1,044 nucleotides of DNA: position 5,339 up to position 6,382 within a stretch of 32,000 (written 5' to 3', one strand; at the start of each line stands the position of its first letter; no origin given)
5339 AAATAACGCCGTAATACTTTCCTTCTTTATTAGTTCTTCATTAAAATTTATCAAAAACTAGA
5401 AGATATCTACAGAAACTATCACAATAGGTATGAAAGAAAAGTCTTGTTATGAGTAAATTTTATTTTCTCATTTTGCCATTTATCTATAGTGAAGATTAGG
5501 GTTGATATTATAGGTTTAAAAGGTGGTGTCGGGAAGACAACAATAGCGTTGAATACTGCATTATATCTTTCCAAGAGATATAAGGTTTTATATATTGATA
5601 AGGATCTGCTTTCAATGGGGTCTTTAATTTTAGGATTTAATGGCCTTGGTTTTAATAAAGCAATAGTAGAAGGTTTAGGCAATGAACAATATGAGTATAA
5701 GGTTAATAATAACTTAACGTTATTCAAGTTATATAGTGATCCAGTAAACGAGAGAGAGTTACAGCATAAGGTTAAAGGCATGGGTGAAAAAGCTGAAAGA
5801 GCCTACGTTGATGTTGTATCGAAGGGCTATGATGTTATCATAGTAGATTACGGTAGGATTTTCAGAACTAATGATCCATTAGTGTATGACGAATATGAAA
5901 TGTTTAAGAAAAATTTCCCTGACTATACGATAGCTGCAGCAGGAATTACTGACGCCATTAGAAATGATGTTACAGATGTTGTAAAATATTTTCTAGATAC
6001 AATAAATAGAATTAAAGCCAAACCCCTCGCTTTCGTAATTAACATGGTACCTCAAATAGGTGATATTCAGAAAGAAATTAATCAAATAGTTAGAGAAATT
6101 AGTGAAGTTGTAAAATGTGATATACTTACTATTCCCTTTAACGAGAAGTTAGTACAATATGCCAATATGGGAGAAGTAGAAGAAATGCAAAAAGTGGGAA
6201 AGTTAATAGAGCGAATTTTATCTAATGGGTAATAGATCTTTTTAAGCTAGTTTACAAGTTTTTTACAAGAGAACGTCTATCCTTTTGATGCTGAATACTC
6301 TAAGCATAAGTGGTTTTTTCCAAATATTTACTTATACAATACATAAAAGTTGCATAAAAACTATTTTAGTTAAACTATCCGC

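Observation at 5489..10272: HAS/NodC-type processive glycan synthase operon with a C-terminally anchored giant glycoprotein and a convergent orphan ParA/MinD: possible Bcs-like exopolysaccharide machine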

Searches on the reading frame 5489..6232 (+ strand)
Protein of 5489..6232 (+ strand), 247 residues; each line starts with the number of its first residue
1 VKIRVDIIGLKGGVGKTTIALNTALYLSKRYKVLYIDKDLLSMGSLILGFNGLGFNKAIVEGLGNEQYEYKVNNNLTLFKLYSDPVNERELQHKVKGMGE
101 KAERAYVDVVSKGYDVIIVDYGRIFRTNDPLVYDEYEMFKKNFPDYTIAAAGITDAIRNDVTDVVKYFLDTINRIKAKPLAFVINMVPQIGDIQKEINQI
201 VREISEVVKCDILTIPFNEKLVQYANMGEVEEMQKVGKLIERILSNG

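Call 3: search_protein_families(library=pfam, proteins=[window:5489-6232:+], max_evalue=0.1)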
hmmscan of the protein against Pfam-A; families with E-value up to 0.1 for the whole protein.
window:5489-6232:+ (247 aa): 6 families
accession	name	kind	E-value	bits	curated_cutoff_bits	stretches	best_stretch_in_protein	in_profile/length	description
PF01656.29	CbiA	-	9.5e-10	38.9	25.4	1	7-225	3-119/125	CobQ/CobB/MinD/ParA nucleotide binding domain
PF13614.12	AAA_31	-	7.3e-08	33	27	1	7-120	6-124/177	AAA domain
PF10609.15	ParA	-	0.0004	20.3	27.1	1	6-41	7-43/246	NUBPL iron-transfer P-loop NTPase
PF02374.21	ArsA_ATPase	-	0.00057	19.6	24.3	1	7-39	5-38/305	Anion-transporting ATPase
PF06564.18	CBP_BcsQ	-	0.0063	16.5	21.3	1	6-121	5-123/234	Cellulose biosynthesis protein BcsQ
PF20720.3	nSTAND3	-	0.03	14.5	27.2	1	12-38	26-52/155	Novel STAND NTPase 3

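Call 4: search_protein_families(library=ncbifam, proteins=[window:5489-6232:+], max_evalue=0.1)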
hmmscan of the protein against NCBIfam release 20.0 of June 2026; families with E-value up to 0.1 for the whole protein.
window:5489-6232:+ (247 aa): 16 families
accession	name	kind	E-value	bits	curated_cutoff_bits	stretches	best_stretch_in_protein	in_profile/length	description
NF047398.1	AAA_KGGVGR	domain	1.9e-06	28.3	90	1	5-40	5-41/190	KGGVGR-motif variant AAA ATPase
NF041546.1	ParA_partition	equivalog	5.8e-06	26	180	1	7-39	4-37/203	ParA family partition ATPase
NF041283.1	PrgP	equivalog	3e-05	23.5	400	1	10-120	10-130/297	ParA superfamily DNA segregation protein PrgP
TIGR03371.1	cellulose_yhjQ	equivalog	0.00065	19.2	157.85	1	4-39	3-39/246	cellulose biosynthesis protein BcsQ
NF041136.1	MrpORP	equivalog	0.0012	18.2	450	1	5-40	8-44/365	iron-sulfur cluster carrier protein MrpORP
TIGR01969.1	minD_arch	subfamily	0.0027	16.9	201.75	1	7-51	5-51/251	cell division ATPase MinD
TIGR00345.1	GET3_arsA_TRC40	subfamily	0.0033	17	135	1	8-34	2-29/299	TRC40/GET3/ArsA family transport-energizing ATPase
TIGR02237.1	recomb_radB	equivalog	0.0058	16.5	172.4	1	11-43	20-53/210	DNA repair and recombination protein RadB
TIGR03815.1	CpaE_hom_Actino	equivalog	0.0073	15.5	154.45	0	5-44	114-154/340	septum site-determining protein Ssd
TIGR01007.1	eps_fam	subfamily_domain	0.0096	15.5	108.05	1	9-124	24-138/204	polysaccharide biosynthesis tyrosine autokinase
TIGR01968.1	minD_bact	equivalog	0.015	14.6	212.9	1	9-40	8-40/261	septum site-determining protein MinD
NF008669.0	PRK11670.1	equivalog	0.015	14.2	348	0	10-40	115-146/369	iron-sulfur cluster carrier protein ApbC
NF033200.1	F430_CfbC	exception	0.03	13.7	402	0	9-39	7-37/260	Ni-sirohydrochlorin a,c-diamide reductive cyclase ATP-dependent reductase subunit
NF010461.0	PRK13886.1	subfamily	0.033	13.6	360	0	3-53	4-52/241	conjugal transfer protein TraL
TIGR03453.1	partition_RepA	equivalog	0.038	12.8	348.45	0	5-40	107-143/387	plasmid partitioning protein RepA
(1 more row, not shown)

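Call 35: search_dna_similar(query=window:5489-6232:+, collection=plasmids, mode=protein, max_evalue=0.001, max_rows=15)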
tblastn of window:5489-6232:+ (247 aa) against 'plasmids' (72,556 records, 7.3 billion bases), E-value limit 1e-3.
Records with a match: 26; places in all: 26; records where one place covers at least 80% of the query: 0.
Best place of each record, by identity: <60% 26.
By first word of the organism name: Lactococcus 26.
By predicted mobility (MOB-suite, as given by PLSDB): mobilizable 22; non-mobilizable 3; conjugative 1.
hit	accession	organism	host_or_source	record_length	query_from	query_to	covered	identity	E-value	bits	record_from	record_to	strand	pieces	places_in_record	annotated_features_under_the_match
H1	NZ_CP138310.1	Lactococcus lactis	-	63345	1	127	51%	33.8%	2e-4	49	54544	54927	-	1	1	AAA family ATPase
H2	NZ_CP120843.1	Lactococcus lactis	thallus,fresh milk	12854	1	127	51%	33.1%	6e-4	48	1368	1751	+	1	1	AAA family ATPase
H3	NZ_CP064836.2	Lactococcus lactis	Whole organism,Dairy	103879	1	127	51%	33.1%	6e-4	48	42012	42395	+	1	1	AAA family ATPase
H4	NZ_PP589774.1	Lactococcus sp.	Bacterial culture,Dairy environment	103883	1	127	51%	33.1%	6e-4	48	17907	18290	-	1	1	AAA family ATPase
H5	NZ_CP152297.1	Lactococcus lactis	-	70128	1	127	51%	33.1%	6e-4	48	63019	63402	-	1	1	AAA family ATPase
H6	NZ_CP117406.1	Lactococcus lactis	wheat,Cell culture,rhizosphere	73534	1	127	51%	33.1%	6e-4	48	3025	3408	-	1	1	AAA family ATPase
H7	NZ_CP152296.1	Lactococcus lactis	single cell,pickle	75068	1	127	51%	33.1%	6e-4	48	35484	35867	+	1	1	AAA family ATPase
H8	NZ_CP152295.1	Lactococcus lactis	single cell,pickle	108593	1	127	51%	33.1%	6e-4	48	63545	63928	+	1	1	AAA family ATPase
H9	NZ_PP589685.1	Lactococcus sp.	Bacterial culture,Dairy environment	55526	1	127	51%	33.1%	6e-4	48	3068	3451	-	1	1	AAA family ATPase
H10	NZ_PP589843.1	Lactococcus sp.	Bacterial culture,Dairy environment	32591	1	127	51%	33.1%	6e-4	48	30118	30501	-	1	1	AAA family ATPase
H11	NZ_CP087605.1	Lactococcus lactis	Cell culture,Raw cow milk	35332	1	127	51%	33.1%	6e-4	48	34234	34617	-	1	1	AAA family ATPase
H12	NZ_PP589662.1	Lactococcus sp.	Bacterial culture,Dairy environment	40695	1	127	51%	33.1%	6e-4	48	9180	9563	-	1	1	AAA family ATPase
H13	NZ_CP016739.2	Lactococcus cremoris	Single cell,Dairy fermentation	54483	1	127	51%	33.1%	6e-4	48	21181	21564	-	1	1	AAA family ATPase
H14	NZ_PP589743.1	Lactococcus sp.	Bacterial culture,Dairy environment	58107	1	127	51%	33.1%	6e-4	48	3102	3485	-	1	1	AAA family ATPase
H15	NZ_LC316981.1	Lactococcus garvieae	-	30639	1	127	51%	33.1%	6e-4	48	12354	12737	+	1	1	AAA family ATPase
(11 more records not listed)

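Call 48: find_encoding_contigs(protein=window:5489-6232:+, flank=6000, max_places=10)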
Protein window:5489-6232:+ (247 aa): 23 contigs read that carry it; 6 places shown.
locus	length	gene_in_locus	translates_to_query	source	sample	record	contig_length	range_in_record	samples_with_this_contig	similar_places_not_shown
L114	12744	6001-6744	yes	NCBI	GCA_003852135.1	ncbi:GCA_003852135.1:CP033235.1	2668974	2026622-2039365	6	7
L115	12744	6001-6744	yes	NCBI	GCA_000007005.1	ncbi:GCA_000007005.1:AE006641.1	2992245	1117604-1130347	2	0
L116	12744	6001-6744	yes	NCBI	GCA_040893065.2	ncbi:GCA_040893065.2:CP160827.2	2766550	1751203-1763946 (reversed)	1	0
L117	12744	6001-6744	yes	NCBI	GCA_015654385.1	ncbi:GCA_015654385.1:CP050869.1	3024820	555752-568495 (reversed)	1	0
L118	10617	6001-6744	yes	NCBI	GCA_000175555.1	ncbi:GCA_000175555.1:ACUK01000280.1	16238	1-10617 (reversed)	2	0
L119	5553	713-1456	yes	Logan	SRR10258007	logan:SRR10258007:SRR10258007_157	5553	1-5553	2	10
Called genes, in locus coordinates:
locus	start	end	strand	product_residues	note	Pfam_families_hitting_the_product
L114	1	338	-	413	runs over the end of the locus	PF13173:AAA_14, PF13635:DUF4143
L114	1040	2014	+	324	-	PF00535:Glycos_transf_2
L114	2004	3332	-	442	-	PF00324:AA_permease, PF13520:AA_permease_2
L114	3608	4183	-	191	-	PF13478:XdhC_C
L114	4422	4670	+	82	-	PF14210:DUF4322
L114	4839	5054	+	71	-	-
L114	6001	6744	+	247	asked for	PF01656:CbiA, PF13614:AAA_31 (weak)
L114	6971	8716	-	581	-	-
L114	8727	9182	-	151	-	-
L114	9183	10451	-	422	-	PF00535:Glycos_transf_2, PF13641:Glyco_tranf_2_3, PF13506:Glyco_transf_21, PF13632:Glyco_trans_2_3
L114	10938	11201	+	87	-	PF14210:DUF4322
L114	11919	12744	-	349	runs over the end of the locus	PF08240:ADH_N, PF00107:ADH_zinc_N, PF13602:ADH_zinc_N_2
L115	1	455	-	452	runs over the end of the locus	PF13173:AAA_14, PF13635:DUF4143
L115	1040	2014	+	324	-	PF00535:Glycos_transf_2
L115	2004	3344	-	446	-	PF00324:AA_permease, PF13520:AA_permease_2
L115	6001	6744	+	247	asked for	PF01656:CbiA, PF13614:AAA_31 (weak)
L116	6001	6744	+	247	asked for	PF01656:CbiA, PF13614:AAA_31 (weak)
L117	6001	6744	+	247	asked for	PF01656:CbiA, PF13614:AAA_31 (weak)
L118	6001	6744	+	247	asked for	PF01656:CbiA, PF13614:AAA_31 (weak)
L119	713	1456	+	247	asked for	PF01656:CbiA, PF13614:AAA_31 (weak)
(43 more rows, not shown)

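Call 74: search_protein_families(library=padloc, proteins=[window:5489-6232:+], max_evalue=0.01)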
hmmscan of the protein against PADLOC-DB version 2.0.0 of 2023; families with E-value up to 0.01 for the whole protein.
window:5489-6232:+ (247 aa): 1 family
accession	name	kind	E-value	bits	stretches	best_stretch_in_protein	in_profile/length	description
PDLC04559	PDC-M28B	-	0.00028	18.1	1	4-44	130-171/438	-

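Call 75: search_protein_families(library=phrogs, proteins=[window:5489-6232:+], max_evalue=0.01)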
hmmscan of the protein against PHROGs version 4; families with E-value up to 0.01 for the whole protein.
window:5489-6232:+ (247 aa): 1 family
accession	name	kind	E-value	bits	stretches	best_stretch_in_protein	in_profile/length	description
phrog_164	-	DNA, RNA and nucleotide metabolism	2.8e-10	40.9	1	7-120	229-343/500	ParA-like partition protein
